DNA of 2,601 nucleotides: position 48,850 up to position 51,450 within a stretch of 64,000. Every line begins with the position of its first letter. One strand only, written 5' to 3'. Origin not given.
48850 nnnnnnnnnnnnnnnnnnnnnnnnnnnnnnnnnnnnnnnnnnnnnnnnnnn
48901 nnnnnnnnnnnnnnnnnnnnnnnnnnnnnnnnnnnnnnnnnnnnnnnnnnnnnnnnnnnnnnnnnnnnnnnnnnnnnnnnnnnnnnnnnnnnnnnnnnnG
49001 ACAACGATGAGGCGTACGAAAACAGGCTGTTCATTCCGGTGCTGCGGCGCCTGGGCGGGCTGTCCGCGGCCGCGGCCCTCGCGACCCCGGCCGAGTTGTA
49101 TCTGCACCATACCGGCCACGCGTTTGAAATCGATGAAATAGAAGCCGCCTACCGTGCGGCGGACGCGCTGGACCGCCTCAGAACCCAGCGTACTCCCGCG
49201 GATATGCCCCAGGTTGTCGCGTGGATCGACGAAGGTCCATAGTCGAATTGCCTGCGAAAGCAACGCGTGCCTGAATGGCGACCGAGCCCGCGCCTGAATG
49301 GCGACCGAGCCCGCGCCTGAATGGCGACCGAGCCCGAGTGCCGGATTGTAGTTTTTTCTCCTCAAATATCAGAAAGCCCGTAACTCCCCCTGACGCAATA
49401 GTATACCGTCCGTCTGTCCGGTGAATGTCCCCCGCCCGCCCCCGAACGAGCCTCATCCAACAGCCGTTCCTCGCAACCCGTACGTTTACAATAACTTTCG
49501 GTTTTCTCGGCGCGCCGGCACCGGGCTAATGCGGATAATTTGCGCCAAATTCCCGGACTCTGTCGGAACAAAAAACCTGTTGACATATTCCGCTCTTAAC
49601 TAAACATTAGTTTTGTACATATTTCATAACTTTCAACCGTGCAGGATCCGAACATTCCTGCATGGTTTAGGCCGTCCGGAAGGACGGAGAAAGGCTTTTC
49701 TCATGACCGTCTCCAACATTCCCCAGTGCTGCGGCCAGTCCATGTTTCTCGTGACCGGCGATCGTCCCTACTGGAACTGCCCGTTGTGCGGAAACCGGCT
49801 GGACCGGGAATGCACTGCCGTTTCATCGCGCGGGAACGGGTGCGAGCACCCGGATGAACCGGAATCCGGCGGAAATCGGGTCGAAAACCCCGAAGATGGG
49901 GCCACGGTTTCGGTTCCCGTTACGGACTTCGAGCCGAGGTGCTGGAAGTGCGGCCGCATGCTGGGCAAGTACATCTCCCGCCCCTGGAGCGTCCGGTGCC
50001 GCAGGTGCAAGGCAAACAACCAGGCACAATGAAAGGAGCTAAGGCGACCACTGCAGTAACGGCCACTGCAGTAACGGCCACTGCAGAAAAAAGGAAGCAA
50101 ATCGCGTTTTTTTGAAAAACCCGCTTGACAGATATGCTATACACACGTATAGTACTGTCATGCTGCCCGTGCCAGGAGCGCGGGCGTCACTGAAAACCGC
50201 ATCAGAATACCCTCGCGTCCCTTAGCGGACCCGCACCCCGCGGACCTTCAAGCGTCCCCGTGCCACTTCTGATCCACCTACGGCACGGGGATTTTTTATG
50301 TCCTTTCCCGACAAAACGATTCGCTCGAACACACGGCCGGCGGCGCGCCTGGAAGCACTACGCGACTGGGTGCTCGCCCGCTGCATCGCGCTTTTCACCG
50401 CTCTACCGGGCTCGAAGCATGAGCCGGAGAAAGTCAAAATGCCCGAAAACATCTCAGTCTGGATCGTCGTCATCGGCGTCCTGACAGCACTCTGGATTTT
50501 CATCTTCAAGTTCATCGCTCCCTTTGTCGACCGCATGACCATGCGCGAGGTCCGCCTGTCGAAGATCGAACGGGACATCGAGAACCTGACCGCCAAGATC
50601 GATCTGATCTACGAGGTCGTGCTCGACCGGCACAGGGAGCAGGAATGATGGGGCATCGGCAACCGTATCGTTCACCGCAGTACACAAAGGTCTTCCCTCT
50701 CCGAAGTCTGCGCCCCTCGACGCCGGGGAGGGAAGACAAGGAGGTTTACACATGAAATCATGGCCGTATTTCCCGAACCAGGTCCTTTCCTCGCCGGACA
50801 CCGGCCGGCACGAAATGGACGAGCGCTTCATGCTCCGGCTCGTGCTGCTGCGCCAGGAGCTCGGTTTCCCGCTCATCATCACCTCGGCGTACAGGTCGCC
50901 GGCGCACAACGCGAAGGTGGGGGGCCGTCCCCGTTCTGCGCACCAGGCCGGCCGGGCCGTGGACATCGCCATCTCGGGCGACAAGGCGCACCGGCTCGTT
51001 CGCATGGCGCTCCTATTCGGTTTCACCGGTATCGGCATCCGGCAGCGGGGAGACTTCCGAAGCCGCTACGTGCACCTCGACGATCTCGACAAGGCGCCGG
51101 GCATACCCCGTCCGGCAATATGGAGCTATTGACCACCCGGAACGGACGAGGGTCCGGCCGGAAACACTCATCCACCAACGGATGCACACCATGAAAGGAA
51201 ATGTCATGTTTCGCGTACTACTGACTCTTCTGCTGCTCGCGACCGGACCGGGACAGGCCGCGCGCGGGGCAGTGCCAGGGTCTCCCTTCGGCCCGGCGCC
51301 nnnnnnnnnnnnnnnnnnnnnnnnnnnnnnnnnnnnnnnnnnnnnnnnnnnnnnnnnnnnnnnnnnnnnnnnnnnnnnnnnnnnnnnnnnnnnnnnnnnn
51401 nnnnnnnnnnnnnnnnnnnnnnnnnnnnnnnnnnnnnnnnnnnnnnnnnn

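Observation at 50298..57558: Holin-like membrane protein plus M15 endolysin-like peptidase directly upstream of giant Ig-repeat proteins that share a tail-fibre-like C-terminal module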

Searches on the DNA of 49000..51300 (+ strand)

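Call 54: search_rna_families(source=window, start=49000, end=51300, threshold=evalue, max_evalue=1)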
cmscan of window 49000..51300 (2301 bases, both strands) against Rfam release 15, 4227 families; matches with E-value up to 1: 1.
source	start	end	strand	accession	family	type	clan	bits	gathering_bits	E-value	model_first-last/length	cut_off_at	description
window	50921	50957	-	RF01068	Guanidine-II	Cis-reg; riboswitch;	-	18.5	32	0.92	1-48/48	no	Guanidine-II riboswitch aptamer (mini-ykkC)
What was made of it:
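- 50160..50300 (+): Conserved leader element, copy 1. It has a 5' hairpin, an almost invariant core, and an 11-bp GC-rich hairpin followed by U6 (intrinsic-terminator-like) and then ATG 50298. No Rfam family (call 54).
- Tried and rejected: Rfam match for the leader: none (call 54).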

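Call 80: build_rna_model(alignment_id=A8)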
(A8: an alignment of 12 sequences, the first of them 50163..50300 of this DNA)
Model R1 built from alignment A8 (12 sequences, 173 columns); structure: RNAalifold consensus.
model positions 141; base pairs 26; branch points 2; effective number of sequences 1.77; information 0.59 bits per position. Calibrated on 0.2 Mb of random sequence (short: E-values are rough).
structure used (alignment columns):
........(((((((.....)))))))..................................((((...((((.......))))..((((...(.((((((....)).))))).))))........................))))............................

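Call 81: search_with_rna_model(model_id=R1, sources=[window, L001, L002, L082, L083, L085, L086, L087, L088, L089, L111, L112], max_evalue=1)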
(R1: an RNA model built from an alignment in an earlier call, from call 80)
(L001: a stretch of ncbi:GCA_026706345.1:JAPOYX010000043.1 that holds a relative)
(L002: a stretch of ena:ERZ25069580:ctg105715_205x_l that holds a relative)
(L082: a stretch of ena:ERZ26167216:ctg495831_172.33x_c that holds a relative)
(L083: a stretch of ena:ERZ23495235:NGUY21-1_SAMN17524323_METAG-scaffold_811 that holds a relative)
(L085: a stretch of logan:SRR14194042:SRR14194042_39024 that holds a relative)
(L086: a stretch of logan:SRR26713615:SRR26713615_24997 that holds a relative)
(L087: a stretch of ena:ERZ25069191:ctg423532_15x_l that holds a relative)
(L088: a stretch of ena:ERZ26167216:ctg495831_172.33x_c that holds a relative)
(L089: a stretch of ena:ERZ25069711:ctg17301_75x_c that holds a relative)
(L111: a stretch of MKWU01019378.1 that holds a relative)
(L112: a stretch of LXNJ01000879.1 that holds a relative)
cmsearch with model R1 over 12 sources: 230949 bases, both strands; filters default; matches with E-value up to 1: 12.
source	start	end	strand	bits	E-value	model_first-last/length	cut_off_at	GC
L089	2712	2851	+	158.2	7e-36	1-141/141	no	0.58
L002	8953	9094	+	153.8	8e-35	1-141/141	no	0.62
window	50160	50300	+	153.2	1.1e-34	1-141/141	no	0.62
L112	1312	1453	-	153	1.3e-34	1-141/141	no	0.57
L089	12252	12392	+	142.2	5.4e-32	1-141/141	no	0.55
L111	710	847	-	142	6.2e-32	1-141/141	no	0.58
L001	1768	1907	+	140.3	1.6e-31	1-141/141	no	0.6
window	57583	57735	+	131.9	1.8e-29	1-141/141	no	0.59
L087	8072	8210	+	129.9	5.6e-29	1-141/141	no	0.58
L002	16675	16826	+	128.9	9.7e-29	1-141/141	no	0.61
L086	9537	9677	+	126.9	2.9e-28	1-141/141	no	0.53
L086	9004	9140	+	107.5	1.6e-23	1-141/141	no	0.54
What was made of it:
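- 50160..50300 (+): CM score 153 bits (call 81).
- The leader is absent from prophage L082 and from the fibre-only locus L088 (call 81).
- Tried and rejected: The covariance model found no extra copies (call 81).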

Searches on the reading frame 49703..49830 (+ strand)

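Call 61: search_protein_families(library=pfam, proteins=[window:49703-49830:+], max_evalue=10)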
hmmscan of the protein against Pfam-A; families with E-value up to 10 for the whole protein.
window:49703-49830:+ (42 aa): 5 families
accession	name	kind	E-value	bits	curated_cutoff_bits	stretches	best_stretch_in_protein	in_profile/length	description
PF02891.26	zf-MIZ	-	0.004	17.4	33.5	1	8-30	25-48/50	MIZ/SP-RING zinc finger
PF07282.18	Cas12f1-like_TNB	-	0.0071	16.9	26.3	1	9-39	33-56/60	Cas12f1-like, TNB domain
PF22795.1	DUF4796_N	-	0.049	13.9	27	1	25-33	21-29/29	DUF4796 N-terminal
PF06397.17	Desulfoferrod_N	-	0.058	13.5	23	1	9-16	28-35/36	Desulfoferrodoxin, N-terminal domain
PF13408.12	Zn_ribbon_recom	-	0.063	14.1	25.3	1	9-39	10-41/58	Recombinase zinc beta ribbon domain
